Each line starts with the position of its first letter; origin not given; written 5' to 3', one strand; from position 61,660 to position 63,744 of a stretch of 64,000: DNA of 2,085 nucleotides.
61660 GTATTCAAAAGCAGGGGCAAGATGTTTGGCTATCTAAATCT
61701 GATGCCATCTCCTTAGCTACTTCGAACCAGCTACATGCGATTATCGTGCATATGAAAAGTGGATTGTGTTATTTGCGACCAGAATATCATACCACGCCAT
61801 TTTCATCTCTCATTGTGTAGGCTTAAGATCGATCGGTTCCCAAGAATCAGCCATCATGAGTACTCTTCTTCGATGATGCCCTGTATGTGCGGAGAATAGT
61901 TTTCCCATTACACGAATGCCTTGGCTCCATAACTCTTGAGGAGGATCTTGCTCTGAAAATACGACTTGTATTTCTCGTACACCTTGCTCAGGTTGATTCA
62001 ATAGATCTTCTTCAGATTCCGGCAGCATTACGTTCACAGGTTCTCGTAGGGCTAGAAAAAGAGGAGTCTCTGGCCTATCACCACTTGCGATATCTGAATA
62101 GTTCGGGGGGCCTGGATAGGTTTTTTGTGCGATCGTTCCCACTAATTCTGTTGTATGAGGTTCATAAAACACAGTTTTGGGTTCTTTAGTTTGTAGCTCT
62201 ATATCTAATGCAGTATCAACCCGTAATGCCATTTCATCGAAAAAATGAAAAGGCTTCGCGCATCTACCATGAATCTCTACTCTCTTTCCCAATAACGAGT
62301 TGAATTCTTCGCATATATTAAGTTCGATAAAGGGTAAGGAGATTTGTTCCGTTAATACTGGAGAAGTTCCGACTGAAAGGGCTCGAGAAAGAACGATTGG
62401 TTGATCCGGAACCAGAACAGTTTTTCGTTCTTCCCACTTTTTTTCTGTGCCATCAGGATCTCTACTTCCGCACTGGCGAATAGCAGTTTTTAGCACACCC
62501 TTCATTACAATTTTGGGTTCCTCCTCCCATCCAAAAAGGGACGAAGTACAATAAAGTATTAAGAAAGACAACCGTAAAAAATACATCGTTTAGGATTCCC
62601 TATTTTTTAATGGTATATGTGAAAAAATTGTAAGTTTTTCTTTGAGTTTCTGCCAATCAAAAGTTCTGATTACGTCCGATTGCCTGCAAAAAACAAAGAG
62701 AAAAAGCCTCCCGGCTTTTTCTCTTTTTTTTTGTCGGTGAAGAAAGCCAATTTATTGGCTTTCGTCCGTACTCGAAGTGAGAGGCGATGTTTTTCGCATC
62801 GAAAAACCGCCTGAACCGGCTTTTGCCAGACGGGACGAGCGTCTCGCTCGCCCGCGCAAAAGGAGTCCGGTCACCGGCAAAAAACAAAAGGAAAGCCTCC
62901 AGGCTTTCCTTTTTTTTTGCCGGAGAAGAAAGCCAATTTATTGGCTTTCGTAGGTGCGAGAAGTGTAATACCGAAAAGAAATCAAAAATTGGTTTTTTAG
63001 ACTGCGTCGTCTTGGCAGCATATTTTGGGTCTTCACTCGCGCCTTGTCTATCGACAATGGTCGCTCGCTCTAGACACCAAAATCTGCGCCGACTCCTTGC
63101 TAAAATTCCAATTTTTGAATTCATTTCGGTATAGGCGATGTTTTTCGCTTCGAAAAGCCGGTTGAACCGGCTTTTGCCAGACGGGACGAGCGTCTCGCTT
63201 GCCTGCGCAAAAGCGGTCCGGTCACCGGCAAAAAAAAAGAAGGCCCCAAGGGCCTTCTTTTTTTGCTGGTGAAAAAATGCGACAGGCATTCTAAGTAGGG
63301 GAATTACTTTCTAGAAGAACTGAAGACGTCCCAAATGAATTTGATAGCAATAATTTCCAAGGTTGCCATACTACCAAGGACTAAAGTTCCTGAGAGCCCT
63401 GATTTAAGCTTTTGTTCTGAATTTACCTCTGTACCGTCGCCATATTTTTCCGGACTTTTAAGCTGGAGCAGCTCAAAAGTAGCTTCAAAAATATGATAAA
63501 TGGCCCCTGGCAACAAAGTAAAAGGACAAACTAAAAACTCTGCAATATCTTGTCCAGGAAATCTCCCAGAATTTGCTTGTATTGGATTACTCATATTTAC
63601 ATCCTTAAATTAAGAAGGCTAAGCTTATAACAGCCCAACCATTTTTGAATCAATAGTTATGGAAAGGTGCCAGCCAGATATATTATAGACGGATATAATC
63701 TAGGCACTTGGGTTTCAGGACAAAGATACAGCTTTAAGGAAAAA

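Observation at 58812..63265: tRNA-Leu(CAA) integration hotspot: three copies of the tRNA 3' end, each followed by a different terminator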

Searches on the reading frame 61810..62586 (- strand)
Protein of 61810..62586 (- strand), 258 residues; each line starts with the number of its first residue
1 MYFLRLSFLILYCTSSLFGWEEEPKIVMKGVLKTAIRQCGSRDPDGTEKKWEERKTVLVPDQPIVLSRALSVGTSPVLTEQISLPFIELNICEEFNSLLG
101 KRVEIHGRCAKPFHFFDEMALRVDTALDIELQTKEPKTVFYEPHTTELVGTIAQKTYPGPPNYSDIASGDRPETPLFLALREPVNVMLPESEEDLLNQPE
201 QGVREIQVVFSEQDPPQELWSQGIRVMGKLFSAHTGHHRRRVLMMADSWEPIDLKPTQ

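Call 8: search_protein_families(library=pfam, proteins=[window:61810-62586:-], max_evalue=0.01)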
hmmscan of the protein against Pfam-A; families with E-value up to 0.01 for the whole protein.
window:61810-62586:- (258 aa): 1 family
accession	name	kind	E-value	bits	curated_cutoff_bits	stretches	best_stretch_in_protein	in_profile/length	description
PF14485.11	DUF4431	-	3.6e-09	36.7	24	1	205-247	1-45/48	Domain of unknown function (DUF4431)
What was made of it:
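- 61810..62586 (-): Cargo gene with a C-terminal DUF4431 domain. call 8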

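Call 55: search_protein_families(library=phrogs, proteins=[window:61810-62586:-], max_evalue=0.01)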
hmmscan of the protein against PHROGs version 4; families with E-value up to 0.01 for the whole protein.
window:61810-62586:- (258 aa): 0 families

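Call 56: search_protein_families(library=padloc, proteins=[window:61810-62586:-], max_evalue=0.01)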
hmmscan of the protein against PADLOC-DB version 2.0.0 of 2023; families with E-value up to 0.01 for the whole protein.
window:61810-62586:- (258 aa): 0 families

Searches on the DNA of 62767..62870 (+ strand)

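Call 62: build_rna_model(alignment_id=A2, structure=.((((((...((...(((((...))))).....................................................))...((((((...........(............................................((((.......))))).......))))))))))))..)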
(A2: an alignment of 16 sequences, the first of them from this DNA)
Model R1 built from alignment A2 (16 sequences, 185 columns); structure: as given.
model positions 85; base pairs 24; branch points 1; effective number of sequences 3.64; information 0.669 bits per position. Calibrated on 0.2 Mb of random sequence (short: E-values are rough).
structure used (alignment columns):
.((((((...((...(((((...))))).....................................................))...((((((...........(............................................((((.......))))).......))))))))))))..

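Call 63: search_with_rna_model(model_id=R1, sources=[window, L002, L005, L007, L010, L011, L012, L013, L014, L015, L016, L017, L018, L019, L020, L021, L022, L023, L024, L025, L026, L027, L028, L029, L030, L031, L032, L033, L034, L035, L036, L037, L038, L039, L040, L041, L042, L043, L044, L045, L046, L047, L048, L049, L050, L051, L052, L053, L054, L055, L056, L057, L058, L059, L060, L061, L062, L063, L064, L065, L066, L067, L068, L069, L070, L071, L072, L073, L074, L075, L076, L077, L078, L079, L080, L081, L082, L083, L084, L085, L086, L087, L088, L089, L090, L093], max_evalue=1, make_alignment=true)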
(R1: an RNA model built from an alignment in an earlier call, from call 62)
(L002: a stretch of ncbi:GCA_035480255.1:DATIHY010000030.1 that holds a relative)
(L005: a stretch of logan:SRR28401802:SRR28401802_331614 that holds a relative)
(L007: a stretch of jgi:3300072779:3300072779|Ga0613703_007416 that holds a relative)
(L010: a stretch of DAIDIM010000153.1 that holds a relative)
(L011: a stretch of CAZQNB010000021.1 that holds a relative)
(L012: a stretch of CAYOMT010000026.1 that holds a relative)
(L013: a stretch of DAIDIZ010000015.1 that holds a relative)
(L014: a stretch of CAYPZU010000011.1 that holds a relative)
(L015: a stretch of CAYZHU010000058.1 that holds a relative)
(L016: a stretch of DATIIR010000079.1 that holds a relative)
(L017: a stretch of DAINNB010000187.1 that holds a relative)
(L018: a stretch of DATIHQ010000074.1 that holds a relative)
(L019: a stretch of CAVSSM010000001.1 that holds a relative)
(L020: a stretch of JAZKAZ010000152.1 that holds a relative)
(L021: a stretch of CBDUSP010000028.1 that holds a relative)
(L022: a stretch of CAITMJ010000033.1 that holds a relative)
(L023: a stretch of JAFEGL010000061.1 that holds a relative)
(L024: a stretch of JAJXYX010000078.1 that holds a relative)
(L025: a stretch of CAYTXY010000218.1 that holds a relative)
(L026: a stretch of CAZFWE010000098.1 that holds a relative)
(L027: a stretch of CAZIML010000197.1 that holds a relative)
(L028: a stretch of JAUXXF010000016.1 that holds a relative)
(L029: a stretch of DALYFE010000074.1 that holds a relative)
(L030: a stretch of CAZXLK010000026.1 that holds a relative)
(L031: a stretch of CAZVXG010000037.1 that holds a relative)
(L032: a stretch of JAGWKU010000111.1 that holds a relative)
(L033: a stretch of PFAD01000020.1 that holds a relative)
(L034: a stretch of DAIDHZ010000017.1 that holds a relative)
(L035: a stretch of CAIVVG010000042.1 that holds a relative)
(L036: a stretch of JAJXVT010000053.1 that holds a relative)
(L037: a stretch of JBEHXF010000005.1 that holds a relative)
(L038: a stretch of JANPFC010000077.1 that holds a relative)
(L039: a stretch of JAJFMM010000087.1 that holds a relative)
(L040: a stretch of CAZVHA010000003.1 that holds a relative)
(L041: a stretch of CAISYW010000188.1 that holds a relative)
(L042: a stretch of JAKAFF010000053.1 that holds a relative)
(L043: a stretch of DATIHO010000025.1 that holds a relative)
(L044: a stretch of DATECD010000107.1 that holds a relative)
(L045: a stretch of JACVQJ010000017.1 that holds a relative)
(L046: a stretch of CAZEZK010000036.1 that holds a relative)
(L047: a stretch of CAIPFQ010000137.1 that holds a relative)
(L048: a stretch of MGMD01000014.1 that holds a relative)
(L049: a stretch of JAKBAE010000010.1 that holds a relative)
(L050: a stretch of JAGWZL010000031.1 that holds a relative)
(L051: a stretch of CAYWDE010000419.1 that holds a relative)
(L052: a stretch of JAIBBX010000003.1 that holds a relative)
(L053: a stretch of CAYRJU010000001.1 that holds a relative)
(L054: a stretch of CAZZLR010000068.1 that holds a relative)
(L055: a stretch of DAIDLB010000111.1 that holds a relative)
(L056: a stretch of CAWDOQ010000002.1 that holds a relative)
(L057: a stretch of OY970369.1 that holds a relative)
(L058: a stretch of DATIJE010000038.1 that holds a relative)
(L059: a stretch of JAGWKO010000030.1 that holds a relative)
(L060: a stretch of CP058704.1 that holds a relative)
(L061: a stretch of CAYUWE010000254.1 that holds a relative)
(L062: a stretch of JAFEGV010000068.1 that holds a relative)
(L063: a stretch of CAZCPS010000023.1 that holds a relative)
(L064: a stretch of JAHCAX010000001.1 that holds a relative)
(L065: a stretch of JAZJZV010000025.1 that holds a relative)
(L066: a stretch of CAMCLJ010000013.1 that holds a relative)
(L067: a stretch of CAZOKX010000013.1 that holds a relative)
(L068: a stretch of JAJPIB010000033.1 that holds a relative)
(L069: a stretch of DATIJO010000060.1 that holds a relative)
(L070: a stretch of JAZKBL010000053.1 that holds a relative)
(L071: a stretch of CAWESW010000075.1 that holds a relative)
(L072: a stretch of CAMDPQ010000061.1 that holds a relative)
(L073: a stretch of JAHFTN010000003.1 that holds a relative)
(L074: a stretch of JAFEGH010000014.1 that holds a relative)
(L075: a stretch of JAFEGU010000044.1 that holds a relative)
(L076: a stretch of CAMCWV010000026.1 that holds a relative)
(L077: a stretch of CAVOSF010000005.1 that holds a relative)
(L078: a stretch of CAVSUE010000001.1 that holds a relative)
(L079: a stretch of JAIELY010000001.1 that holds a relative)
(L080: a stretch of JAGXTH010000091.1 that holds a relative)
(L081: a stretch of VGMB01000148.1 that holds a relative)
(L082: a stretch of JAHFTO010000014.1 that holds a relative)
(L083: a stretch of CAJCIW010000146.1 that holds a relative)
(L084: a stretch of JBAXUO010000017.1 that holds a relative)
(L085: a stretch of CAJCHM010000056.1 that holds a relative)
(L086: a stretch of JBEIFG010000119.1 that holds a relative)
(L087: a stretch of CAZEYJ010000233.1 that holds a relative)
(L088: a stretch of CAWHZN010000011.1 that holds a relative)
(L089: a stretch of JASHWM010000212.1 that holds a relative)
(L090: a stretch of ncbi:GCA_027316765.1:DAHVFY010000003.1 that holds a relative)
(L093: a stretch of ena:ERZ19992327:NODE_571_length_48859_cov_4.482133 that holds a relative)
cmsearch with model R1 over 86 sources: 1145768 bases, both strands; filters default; matches with E-value up to 1: 25.
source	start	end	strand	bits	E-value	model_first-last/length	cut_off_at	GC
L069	2150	2232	+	86.3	2.1e-16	1-85/85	no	0.61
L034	11211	11295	+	80.9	3.5e-15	1-85/85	no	0.54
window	62767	62870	+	73.6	1.7e-13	1-85/85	no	0.6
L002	15088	15191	+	73.6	1.7e-13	1-85/85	no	0.6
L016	4124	4258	+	72.7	2.7e-13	1-85/85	no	0.62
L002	17618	17705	+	72.4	3.2e-13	1-85/85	no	0.68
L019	13408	13506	+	70.5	8.9e-13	1-85/85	no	0.7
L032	5195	5269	+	63.8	3e-11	1-85/85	no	0.67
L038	11014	11156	+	63.8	3.1e-11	1-85/85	no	0.57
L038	11158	11253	+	60.1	2.2e-10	1-85/85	no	0.59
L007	2332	2437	+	59.2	3.4e-10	1-85/85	no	0.55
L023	3684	3766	+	58.8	4.2e-10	1-85/85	no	0.67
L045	11035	11112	+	51.9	1.6e-08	1-85/85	no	0.69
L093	2506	2561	-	43.8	1.2e-06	1-85/85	no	0.71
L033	11030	11097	+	37.3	3.7e-05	1-85/85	no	0.62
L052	10995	11133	+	36.3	6.4e-05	1-85/85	no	0.55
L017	3006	3058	+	36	7.4e-05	1-85/85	no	0.66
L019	11481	11566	+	35.6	9.3e-05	1-85/85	no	0.63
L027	1431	1493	+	35.3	0.00011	1-85/85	no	0.62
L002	15453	15542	+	33.1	0.00035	1-85/85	no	0.59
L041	4180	4271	+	29.7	0.0021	1-85/85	no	0.54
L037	12055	12118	+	27.2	0.0079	1-46/85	3'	0.56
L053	11041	11119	+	25.8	0.016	1-85/85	no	0.7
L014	11907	12074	+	21.9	0.13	1-85/85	no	0.58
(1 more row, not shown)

Alignment A3: 25 matches aligned to the model, 306 columns, each read 5' to 3' on its own strand. Consensus structure (alignment columns), stored with it:
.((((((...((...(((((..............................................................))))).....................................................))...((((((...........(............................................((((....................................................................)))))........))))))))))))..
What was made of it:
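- Module: 25 covariance-model hits in 1.15 Mb, all on the tRNA strand and all just downstream of tRNA-Leu(CAA) (call 63).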

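Call 64: search_with_rna_model(model_id=R1, sources=[L094, L095, L096, L097, L098, L099, L100, L101, L102, L103, L104, L105, L106, L107, L108, L109, L110, L111, L112, L113, L114, L115, L116, L117, L118, L119, L120, L121, L122, L123, L124, L125, L126, L127, L128, L129, L130, L131, L132, L133, L134, L135, L136, L137, L138, L139, L140, L141, L142, L143, L144, L145, L146, L147, L148, L149, L150, L151, L152, L153, L154, L155, L156, L157, L158, L159, L160, L161, L162, L163, L164, L165, L166, L167, L168, L169, L170, L171, L172, L173], max_evalue=1)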
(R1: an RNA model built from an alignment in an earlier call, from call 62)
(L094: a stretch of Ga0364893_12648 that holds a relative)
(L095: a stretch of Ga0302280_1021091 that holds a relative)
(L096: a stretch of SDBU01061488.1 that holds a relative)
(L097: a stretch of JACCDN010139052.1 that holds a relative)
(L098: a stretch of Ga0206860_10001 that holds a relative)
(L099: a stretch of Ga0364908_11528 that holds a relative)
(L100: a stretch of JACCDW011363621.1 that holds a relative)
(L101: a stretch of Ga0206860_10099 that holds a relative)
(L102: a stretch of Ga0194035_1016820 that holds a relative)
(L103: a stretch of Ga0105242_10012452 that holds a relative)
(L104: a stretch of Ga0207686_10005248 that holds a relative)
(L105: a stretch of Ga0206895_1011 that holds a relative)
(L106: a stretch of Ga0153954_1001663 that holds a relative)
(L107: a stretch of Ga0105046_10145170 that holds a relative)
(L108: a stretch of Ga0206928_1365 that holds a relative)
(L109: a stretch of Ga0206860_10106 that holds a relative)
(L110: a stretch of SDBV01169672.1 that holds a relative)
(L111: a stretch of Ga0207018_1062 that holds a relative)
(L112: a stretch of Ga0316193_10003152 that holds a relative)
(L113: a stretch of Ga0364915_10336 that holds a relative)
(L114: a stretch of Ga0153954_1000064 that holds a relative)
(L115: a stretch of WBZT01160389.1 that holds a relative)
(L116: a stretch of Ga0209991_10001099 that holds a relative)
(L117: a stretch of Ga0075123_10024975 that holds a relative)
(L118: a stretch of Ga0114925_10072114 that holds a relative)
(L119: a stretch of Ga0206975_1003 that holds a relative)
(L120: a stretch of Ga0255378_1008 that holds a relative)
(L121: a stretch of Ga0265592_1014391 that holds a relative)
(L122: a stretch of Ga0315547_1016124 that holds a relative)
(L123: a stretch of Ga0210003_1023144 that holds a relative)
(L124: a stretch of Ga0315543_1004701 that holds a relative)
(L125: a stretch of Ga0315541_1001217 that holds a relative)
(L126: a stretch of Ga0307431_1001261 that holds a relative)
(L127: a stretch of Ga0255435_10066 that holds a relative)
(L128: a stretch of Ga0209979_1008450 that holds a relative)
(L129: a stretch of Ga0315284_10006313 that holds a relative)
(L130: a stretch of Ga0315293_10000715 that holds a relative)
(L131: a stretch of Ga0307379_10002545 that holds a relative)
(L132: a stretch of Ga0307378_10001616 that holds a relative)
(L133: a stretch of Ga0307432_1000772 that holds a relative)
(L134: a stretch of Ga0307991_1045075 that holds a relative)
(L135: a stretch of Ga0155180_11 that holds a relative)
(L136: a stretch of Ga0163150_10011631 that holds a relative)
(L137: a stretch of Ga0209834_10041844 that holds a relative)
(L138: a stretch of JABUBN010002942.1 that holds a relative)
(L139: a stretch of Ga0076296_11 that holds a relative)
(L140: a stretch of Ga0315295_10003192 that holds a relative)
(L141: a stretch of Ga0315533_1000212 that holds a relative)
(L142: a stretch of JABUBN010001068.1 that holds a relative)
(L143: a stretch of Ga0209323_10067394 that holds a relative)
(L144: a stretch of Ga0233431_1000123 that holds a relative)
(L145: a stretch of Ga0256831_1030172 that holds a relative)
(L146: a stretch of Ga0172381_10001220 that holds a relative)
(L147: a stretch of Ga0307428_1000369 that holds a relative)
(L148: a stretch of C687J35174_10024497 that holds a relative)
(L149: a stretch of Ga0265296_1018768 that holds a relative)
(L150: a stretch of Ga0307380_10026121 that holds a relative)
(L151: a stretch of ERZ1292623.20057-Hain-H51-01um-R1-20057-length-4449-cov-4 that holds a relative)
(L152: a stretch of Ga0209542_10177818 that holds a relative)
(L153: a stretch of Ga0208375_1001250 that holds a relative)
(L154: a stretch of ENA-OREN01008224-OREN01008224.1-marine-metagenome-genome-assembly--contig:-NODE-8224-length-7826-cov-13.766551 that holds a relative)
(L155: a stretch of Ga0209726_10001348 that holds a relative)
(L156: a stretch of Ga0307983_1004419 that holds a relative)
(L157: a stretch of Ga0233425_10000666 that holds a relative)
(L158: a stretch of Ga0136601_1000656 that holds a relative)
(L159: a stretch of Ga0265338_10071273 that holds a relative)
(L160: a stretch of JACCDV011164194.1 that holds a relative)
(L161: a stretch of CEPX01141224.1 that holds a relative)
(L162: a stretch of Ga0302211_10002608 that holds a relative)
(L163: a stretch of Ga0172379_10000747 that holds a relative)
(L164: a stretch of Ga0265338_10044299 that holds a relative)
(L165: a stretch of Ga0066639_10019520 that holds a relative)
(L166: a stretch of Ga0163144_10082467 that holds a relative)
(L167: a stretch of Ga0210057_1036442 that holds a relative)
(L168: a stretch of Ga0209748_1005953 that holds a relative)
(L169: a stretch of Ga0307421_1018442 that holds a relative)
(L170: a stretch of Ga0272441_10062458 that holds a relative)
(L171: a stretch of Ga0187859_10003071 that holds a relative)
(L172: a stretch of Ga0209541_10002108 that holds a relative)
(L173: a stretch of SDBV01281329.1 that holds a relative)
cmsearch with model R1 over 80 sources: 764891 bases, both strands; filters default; matches with E-value up to 1: 0.
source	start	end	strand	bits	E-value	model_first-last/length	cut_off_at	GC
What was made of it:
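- There are 0 hits in 0.76 Mb of LSR-family metagenome loci (call 64). The model finds no module in 0.76 Mb around 80 LSR-B-family genes (call 64).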

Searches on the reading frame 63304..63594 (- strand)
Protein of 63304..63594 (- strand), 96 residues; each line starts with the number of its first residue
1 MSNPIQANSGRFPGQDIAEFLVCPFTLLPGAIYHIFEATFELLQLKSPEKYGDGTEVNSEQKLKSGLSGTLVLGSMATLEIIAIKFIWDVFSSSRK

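Call 8: search_protein_families(library=pfam, proteins=[window:63304-63594:-], max_evalue=0.01)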
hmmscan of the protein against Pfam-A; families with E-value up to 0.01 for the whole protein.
window:63304-63594:- (96 aa): 0 families

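Call 10: find_encoding_contigs(protein=window:63304-63594:-, flank=10000, max_places=10)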
Protein window:63304-63594:- (96 aa): 1 contig read that carries it; 1 place shown.
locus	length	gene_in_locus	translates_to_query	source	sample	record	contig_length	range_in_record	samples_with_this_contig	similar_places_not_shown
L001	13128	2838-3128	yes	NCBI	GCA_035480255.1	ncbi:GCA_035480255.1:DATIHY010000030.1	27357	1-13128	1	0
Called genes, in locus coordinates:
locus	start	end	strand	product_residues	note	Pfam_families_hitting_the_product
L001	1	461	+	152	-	PF19811:DUF6294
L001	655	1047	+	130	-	-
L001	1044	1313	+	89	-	-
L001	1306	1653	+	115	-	PF02498:Bro-N (weak)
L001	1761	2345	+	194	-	-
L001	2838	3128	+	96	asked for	-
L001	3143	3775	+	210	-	-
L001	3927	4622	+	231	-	PF14485:DUF4431 (weak)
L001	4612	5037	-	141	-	-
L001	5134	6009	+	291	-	PF02498:Bro-N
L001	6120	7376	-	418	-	-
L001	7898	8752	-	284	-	PF08291:Peptidase_M15_3 (faint)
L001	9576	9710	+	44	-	PF02954:HTH_8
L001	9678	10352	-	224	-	PF20582:UPF0758_N, PF12826:HHH_2 (faint), PF14520:HHH_5 (faint), PF04002:RadC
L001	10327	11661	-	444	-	PF13167:GTP-bdg_N, PF16360:GTP-bdg_M, PF03193:RsgA_GTPase (faint), PF00009:GTP_EFTU (faint), PF01926:MMR_HSR1, PF02421:FeoB_N (weak), PF16897:MMR_HSR1_Xtn (weak)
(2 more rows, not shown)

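Call 55: search_protein_families(library=phrogs, proteins=[window:63304-63594:-], max_evalue=0.01)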
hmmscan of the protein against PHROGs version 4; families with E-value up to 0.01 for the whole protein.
window:63304-63594:- (96 aa): 0 families

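Call 56: search_protein_families(library=padloc, proteins=[window:63304-63594:-], max_evalue=0.01)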
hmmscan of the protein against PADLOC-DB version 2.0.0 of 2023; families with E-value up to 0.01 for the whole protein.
window:63304-63594:- (96 aa): 0 families
